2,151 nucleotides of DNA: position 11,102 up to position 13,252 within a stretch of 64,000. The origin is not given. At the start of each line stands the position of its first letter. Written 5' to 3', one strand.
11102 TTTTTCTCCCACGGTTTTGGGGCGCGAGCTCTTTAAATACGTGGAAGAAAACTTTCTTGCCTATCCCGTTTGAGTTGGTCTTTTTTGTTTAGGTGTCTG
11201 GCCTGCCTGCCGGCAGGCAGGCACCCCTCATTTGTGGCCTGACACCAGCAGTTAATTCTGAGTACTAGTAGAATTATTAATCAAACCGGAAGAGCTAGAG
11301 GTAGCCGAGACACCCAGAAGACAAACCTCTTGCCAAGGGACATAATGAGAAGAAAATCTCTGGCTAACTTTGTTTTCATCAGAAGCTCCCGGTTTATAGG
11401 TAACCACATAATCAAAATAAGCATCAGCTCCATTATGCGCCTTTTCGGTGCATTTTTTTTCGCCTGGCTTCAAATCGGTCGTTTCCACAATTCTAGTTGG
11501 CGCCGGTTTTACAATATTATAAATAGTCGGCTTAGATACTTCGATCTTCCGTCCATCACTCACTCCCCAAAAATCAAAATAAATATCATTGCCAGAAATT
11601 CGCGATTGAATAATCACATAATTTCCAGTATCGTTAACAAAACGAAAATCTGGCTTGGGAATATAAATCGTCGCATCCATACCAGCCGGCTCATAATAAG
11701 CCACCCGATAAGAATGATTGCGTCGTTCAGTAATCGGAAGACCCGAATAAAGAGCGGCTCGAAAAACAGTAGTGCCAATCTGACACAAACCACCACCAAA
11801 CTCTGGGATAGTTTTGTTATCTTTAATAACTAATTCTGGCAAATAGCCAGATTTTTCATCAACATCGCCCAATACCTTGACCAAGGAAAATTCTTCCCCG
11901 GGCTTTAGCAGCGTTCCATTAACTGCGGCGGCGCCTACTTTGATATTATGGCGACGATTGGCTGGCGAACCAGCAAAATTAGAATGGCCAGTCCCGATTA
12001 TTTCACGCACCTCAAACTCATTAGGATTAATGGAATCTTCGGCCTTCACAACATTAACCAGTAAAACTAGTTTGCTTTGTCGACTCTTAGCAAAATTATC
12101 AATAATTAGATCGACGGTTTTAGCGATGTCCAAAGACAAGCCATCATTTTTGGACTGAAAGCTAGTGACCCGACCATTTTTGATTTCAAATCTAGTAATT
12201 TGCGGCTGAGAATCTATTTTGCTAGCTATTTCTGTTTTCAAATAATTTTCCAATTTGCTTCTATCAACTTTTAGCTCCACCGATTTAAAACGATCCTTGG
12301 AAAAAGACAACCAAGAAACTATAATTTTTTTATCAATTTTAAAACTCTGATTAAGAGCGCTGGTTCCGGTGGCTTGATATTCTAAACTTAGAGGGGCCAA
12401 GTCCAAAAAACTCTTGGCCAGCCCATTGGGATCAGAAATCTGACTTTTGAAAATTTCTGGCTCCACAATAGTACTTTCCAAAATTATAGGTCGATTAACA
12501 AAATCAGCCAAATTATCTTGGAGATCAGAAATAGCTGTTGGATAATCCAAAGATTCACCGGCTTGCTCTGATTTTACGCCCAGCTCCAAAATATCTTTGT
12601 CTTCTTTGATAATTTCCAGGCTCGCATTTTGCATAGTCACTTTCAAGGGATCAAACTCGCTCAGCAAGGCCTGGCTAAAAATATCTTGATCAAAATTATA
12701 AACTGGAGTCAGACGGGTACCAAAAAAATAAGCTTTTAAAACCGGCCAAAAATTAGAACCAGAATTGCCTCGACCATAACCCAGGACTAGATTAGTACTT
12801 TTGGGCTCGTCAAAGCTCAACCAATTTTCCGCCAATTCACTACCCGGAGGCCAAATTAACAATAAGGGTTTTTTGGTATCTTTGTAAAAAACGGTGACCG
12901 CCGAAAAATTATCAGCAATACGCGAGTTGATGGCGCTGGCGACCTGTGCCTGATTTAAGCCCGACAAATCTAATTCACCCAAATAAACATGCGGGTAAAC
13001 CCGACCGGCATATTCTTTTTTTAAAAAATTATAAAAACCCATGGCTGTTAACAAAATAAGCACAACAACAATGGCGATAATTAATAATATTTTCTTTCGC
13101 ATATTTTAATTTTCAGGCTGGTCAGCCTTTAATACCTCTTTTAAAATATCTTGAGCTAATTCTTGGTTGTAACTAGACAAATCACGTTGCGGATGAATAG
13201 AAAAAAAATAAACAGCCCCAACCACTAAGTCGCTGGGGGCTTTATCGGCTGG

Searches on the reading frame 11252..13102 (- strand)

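Call 80: search_protein_families(library=pfam, proteins=[window:11252-13102:-], max_evalue=0.00001)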
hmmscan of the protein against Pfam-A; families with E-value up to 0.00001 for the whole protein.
window:11252-13102:- (616 aa): 2 families
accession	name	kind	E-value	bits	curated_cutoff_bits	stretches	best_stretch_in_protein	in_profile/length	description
PF04294.18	VanW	-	5.4e-42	142.8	27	1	382-512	1-130/130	VanW like protein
PF12229.13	PG_binding_4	-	4.8e-10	40.1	22.1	1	252-342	29-113/117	Putative peptidoglycan binding domain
